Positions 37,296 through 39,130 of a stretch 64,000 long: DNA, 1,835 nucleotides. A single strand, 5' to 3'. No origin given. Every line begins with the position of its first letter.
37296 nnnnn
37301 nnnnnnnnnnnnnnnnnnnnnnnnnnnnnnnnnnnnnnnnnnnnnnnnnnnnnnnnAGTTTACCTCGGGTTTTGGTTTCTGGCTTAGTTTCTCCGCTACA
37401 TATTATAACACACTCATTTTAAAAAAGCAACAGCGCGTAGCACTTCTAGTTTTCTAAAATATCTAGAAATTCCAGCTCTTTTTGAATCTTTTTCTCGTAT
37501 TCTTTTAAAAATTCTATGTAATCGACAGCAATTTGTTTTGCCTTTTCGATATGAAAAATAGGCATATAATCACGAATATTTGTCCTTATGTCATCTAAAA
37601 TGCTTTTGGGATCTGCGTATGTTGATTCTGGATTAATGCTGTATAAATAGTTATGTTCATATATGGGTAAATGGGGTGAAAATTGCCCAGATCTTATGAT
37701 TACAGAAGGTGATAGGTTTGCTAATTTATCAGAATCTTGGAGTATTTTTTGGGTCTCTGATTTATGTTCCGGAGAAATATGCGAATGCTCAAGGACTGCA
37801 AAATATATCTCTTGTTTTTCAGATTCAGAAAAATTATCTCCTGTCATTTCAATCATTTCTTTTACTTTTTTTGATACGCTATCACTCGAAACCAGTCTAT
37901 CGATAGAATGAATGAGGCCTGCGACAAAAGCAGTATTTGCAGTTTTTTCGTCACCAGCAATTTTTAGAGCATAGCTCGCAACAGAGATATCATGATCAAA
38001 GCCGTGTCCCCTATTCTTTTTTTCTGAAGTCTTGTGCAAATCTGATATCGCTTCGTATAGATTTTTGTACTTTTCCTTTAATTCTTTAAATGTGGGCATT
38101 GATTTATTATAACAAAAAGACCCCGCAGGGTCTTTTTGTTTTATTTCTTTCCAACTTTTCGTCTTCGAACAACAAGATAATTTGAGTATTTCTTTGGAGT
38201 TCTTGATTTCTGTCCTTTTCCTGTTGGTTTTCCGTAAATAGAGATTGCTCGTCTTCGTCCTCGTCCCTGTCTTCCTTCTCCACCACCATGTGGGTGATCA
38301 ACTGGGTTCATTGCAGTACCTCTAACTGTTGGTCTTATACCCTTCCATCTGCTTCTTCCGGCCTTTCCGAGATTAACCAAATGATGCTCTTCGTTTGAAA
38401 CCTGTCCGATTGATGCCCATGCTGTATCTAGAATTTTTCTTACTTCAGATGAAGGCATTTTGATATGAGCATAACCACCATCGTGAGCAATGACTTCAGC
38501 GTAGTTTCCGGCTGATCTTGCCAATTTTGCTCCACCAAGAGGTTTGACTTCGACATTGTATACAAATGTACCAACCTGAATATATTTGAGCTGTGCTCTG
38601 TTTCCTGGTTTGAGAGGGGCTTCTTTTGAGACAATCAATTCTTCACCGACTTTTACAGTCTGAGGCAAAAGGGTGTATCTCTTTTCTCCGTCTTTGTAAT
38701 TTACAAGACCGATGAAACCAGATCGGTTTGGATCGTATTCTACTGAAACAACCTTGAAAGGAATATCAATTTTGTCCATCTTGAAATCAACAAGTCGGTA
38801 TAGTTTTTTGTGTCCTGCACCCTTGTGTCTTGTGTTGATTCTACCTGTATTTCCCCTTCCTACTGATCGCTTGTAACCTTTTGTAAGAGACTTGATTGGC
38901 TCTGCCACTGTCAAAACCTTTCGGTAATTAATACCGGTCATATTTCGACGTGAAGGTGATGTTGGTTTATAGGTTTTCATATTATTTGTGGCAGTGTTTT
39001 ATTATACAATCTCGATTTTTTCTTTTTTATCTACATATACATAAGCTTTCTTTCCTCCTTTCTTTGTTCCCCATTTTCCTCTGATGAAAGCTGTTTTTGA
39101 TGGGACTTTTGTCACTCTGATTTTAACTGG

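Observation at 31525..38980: Ribosomal S10/spc superoperon interrupted twice by non-ribosomal genes with internal terminators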

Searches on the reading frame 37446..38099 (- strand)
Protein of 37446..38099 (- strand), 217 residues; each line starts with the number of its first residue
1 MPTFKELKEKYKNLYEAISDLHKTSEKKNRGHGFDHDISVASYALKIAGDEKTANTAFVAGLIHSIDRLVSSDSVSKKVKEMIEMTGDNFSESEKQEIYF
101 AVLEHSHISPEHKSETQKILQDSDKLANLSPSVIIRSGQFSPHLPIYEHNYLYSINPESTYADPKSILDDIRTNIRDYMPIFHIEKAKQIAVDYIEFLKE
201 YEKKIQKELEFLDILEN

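Call 3: search_protein_families(library=pfam, proteins=[window:37446-38099:-], max_evalue=0.1)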
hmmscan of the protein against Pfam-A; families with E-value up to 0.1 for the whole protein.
window:37446-38099:- (217 aa): 2 families
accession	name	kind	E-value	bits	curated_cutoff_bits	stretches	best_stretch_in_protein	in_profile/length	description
PF01966.28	HD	-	1.9e-05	25.4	22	1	34-128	2-115/116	HD domain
PF08668.18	HDOD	-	7.3e-05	22.8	22.9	1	26-105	88-169/196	HDOD domain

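Call 11: find_homologous_proteins(query=window:37446-38099:-)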
Query window:37446-38099:- (217 aa): 6 proteins with E <= 0.001 among 275 candidates.
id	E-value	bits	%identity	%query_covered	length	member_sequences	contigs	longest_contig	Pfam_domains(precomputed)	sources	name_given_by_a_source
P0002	3.2e-135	466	100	100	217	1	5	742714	PF01966.29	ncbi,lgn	-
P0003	1.7e-51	193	45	95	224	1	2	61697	-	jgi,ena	jgi:HD superfamily phosphodiesterase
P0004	1.8e-47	180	42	99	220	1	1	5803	-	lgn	-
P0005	8.5e-47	177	42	99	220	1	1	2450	-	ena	-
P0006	8.3e-32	129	37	94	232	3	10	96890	-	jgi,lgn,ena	-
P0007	4.3e-27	113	37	88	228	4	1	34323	-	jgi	-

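Call 12: find_encoding_contigs(protein=P0003, flank=8000, max_places=3)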
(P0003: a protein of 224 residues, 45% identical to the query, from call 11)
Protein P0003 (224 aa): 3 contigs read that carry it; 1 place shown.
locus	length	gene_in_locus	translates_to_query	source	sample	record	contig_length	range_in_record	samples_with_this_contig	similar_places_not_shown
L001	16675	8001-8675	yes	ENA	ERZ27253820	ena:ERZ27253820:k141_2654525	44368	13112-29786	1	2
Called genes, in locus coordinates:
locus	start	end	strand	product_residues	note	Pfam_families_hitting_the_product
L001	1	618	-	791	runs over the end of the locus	PF04932:Wzy_C, PF07719:TPR_2 (faint), PF13428:TPR_14 (faint), PF14559:TPR_19 (faint)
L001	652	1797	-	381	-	PF14306:PUA_2, PF01747:ATP-sulfurylase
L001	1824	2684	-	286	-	PF13469:Sulfotransfer_3 (faint)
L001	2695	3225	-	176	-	-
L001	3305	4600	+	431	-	-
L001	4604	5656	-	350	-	PF00534:Glycos_transf_1, PF13692:Glyco_trans_1_4, PF13524:Glyco_trans_1_2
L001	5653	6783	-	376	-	PF01041:DegT_DnrJ_EryC1, PF00155:Aminotran_1_2, PF01053:Cys_Met_Meta_PP (weak), PF01212:Beta_elim_lyase (weak)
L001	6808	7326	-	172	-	PF08241:Methyltransf_11 (weak), PF13489:Methyltransf_23 (weak)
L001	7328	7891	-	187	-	PF00908:dTDP_sugar_isom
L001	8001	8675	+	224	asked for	-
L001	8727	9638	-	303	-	PF01073:3Beta_HSD, PF01370:Epimerase, PF02719:Polysacc_synt_2, PF04321:RmlD_sub_bind, PF16363:GDP_Man_Dehyd, PF07993:NAD_binding_4 (faint)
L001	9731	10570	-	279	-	PF01522:Polysacc_deac_1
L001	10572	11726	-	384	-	PF00534:Glycos_transf_1, PF13692:Glyco_trans_1_4, PF13524:Glyco_trans_1_2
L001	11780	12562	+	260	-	-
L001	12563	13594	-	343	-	PF00534:Glycos_transf_1, PF13692:Glyco_trans_1_4, PF13524:Glyco_trans_1_2 (weak)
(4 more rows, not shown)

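Call 13: find_encoding_contigs(protein=P0006, flank=8000, max_places=4)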
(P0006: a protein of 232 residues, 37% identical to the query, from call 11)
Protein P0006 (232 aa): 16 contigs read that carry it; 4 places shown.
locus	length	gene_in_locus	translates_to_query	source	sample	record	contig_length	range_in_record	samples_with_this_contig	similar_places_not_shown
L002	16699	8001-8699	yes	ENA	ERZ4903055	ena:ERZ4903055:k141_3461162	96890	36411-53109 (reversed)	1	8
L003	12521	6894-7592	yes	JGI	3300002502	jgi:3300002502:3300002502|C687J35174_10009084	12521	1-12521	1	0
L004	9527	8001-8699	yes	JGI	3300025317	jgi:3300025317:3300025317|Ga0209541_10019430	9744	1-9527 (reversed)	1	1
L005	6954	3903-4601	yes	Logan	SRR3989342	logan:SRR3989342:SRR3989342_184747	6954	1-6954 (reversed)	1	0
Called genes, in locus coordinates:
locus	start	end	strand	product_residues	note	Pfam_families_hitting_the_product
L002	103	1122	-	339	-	PF00078:RVT_1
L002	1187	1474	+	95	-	PF22296:bAvd (weak)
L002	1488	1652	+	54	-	-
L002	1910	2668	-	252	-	-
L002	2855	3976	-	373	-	PF13439:Glyco_transf_4 (weak), PF00534:Glycos_transf_1, PF13692:Glyco_trans_1_4, PF13524:Glyco_trans_1_2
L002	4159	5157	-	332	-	PF01370:Epimerase, PF04321:RmlD_sub_bind (weak), PF16363:GDP_Man_Dehyd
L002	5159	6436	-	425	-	PF00534:Glycos_transf_1, PF13692:Glyco_trans_1_4, PF13524:Glyco_trans_1_2 (weak)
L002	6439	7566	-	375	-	PF01041:DegT_DnrJ_EryC1, PF00266:Aminotran_5 (weak), PF01212:Beta_elim_lyase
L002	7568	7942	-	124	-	PF14667:Polysacc_synt_C (weak)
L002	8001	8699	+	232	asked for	-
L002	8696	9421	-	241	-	-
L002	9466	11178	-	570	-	PF13231:PMT_2, PF02366:PMT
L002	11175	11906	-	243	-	PF03141:Methyltransf_29 (weak), PF13489:Methyltransf_23, PF13847:Methyltransf_31, PF08241:Methyltransf_11, PF08242:Methyltransf_12, PF13649:Methyltransf_25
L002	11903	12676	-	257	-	PF08003:Methyltransf_9, PF13489:Methyltransf_23, PF05175:MTS (weak), PF03848:TehB, PF13847:Methyltransf_31, PF08241:Methyltransf_11, PF08242:Methyltransf_12, PF13649:Methyltransf_25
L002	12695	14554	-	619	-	PF13522:GATase_6, PF12481:DUF3700 (weak), PF13537:GATase_7, PF00733:Asn_synthase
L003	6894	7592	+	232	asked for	-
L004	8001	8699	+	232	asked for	-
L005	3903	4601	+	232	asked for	-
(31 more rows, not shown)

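Call 14: find_encoding_contigs(protein=P0007, flank=8000, max_places=3)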
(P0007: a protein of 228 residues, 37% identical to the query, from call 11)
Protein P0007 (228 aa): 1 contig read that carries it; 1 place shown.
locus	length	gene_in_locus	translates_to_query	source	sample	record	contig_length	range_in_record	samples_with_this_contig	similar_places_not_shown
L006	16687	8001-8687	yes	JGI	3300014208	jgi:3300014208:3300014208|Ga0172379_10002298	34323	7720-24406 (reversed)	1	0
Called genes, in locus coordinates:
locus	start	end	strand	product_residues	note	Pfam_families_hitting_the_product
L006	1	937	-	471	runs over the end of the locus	PF02310:B12-binding, PF04055:Radical_SAM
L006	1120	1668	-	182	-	PF07823:CPDase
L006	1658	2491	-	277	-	PF00483:NTP_transferase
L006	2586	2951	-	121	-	-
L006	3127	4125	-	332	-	PF01370:Epimerase, PF16363:GDP_Man_Dehyd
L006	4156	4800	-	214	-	PF00300:His_Phos_1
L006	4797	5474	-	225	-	-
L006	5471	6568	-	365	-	PF00155:Aminotran_1_2, PF01041:DegT_DnrJ_EryC1, PF00266:Aminotran_5 (weak), PF01053:Cys_Met_Meta_PP (weak)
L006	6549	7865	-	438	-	PF00534:Glycos_transf_1, PF13692:Glyco_trans_1_4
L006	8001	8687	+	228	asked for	-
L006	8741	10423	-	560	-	PF13231:PMT_2, PF02366:PMT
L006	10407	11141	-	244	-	PF13489:Methyltransf_23, PF05219:DREV (weak), PF13847:Methyltransf_31, PF08241:Methyltransf_11, PF08242:Methyltransf_12, PF13649:Methyltransf_25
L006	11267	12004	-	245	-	PF00535:Glycos_transf_2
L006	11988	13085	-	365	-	PF00534:Glycos_transf_1, PF13692:Glyco_trans_1_4, PF13524:Glyco_trans_1_2 (weak)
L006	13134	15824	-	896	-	PF04851:ResIII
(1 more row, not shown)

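Call 15: find_encoding_contigs(protein=P0002, flank=10000, max_places=6)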
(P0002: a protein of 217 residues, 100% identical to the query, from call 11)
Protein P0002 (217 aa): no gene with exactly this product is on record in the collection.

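Call 62: search_protein_families(library=ncbifam, proteins=[window:37446-38099:-], max_evalue=0.01)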
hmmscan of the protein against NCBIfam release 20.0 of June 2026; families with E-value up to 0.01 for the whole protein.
window:37446-38099:- (217 aa): 2 families
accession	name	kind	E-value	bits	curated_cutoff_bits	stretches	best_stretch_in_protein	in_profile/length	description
NF007515.0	PRK10119.1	equivalog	6.2e-06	25.9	286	1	67-210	69-213/231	phosphohydrolase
NF053512.1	nitric_RR_NosR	exception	0.00011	21.4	400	1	5-83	168-246/422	response regulator c-di-GMP phosphodiesterase, NosR family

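Call 63: search_protein_families(library=padloc, proteins=[window:37446-38099:-], max_evalue=0.01)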
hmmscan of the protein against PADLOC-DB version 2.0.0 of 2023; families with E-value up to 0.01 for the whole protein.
window:37446-38099:- (217 aa): 0 families

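Call 68: predict_structure(alignment_id=A4)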
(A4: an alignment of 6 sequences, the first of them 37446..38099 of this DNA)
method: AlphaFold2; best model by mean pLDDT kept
length: 217 residues; sequences in the alignment: 6
mean_pLDDT: 81.3   pTM: 0.79
mean pLDDT of the five models: 81.3, 80.4, 77.8, 75.9, 70.2
residues with pLDDT >= 90: 97; 70-90: 72; 50-70: 28; < 50: 20
segments of 3 or more residues with pLDDT < 50: 139-144, 151-153, 155-162
pLDDT, mean of each block of 10 residues (from residue 1): 94 95 76 82 95 97 91 92 95 96 84 88 88 59 49 48 59 72 90 87 81 63
secondary structure, 60 per line:
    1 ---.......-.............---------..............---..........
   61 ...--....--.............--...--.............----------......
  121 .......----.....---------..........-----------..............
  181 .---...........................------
elements in order: H4-10 H12-24 H34-47 H51-63 H66-69 H72-84 H92-104 H115-127 H132-136 H146-155 H167-181 H185-211

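Call 71: fold_search(model_id=the predicted structure, library=pdb)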
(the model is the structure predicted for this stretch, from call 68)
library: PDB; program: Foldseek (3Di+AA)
matches with E <= 10: 410; with E <= 0.001: 1
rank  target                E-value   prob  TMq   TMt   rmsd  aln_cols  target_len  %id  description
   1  2pjq_B                2.9e-04  1.00  0.58  0.59   6.6       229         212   16  Crystal structure of Q88U62_LACPL from Lactobacillus plantarum. Northeast Structural Genomics target LpR71 (released 2007-05-01)
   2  2qgs_A                1.4e-03  1.00  0.62  0.64   8.0       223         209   21  Crystal structure of SE1688 protein from Staphylococcus epidermidis. Northeast Structural Genomics Consortium target S (released 2007-07-17)
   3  5dqv_B                2.1e-03  1.00  0.62  0.72   4.8       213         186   14  The crystal structure of Bacillus subtilis YpgQ (released 2016-04-27)
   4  2pq7                  3.3e-03  1.00  0.60  0.73   4.1       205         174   22  Crystal structure of predicted HD superfamily hydrolase (104161995) from uncultured Thermotogales bacterium at 1.45 A re (released 2007-05-15)
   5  2qgs_B                4.1e-03  1.00  0.57  0.62   8.2       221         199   21  Crystal structure of SE1688 protein from Staphylococcus epidermidis. Northeast Structural Genomics Consortium target S (released 2007-07-17)
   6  2pjq_D                4.1e-03  1.00  0.55  0.58   8.1       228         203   14  Crystal structure of Q88U62_LACPL from Lactobacillus plantarum. Northeast Structural Genomics target LpR71 (released 2007-05-01)
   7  3gw7_A                1.6e-02  1.00  0.58  0.58   7.2       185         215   21  Crystal structure of a metal-dependent phosphohydrolase with conserved HD domain (yedJ) from Escherichia coli in compl (released 2009-04-14)
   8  5yox_D                5.9e-02  1.00  0.45  0.53   6.4       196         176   17  HD domain-containing protein YGK1(YGL101W) (released 2018-11-21)
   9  5yox_G                6.1e-02  1.00  0.40  0.47   6.9       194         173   17  HD domain-containing protein YGK1(YGL101W) (released 2018-11-21)
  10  9wp3_D                7.4e-02  0.99  0.49  0.37   7.9       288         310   12  The crystal structure of PDE2A complexed with inhibitor 13j (released 2026-02-18)
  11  6dka_A                7.7e-02  0.99  0.40  0.38  11.3       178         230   15  Yeast Ddi2 Cyanamide Hydratase (released 2019-05-08)
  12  7xjy_A                7.7e-02  0.97  0.40  0.15   9.7       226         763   14  Cryo-EM structure of Oryza sativa plastid glycyl-tRNA synthetase (apo form) (released 2023-05-03)
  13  5yox_A                9.3e-02  1.00  0.47  0.54   6.5       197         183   18  HD domain-containing protein YGK1(YGL101W) (released 2018-11-21)
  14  6dkd_F                9.7e-02  0.98  0.37  0.35  10.5       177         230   14  Yeast Ddi2 Cyanamide Hydratase (released 2019-05-08)
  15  6s2t                  9.7e-02  0.80  0.30  0.20  15.0       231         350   15  Structure of the N-terminal catalytic region of T. thermophilus Rel bound to ppGpp (released 2020-07-08)
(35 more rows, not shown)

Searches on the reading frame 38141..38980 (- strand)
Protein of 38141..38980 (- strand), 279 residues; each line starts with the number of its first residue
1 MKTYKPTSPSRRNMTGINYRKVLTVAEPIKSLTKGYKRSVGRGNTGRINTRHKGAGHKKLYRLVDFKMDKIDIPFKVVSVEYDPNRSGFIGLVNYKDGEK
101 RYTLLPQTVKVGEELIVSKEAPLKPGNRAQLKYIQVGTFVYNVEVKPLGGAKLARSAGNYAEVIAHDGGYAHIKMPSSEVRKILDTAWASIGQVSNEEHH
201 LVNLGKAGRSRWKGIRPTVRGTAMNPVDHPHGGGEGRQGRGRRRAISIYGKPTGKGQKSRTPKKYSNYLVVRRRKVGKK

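Call 3: search_protein_families(library=pfam, proteins=[window:38141-38980:-], max_evalue=0.1)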
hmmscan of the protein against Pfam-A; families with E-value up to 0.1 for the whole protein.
window:38141-38980:- (279 aa): 2 families
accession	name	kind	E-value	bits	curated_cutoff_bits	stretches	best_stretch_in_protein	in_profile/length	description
PF03947.24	Ribosomal_L2_C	-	5.9e-49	165.8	33.7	1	124-246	1-122/126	Ribosomal Proteins L2, C-terminal domain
PF00181.30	Ribosomal_L2_N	-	1.4e-29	102.3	23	1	41-116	1-76/77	Ribosomal Proteins L2, RNA binding N-terminal domain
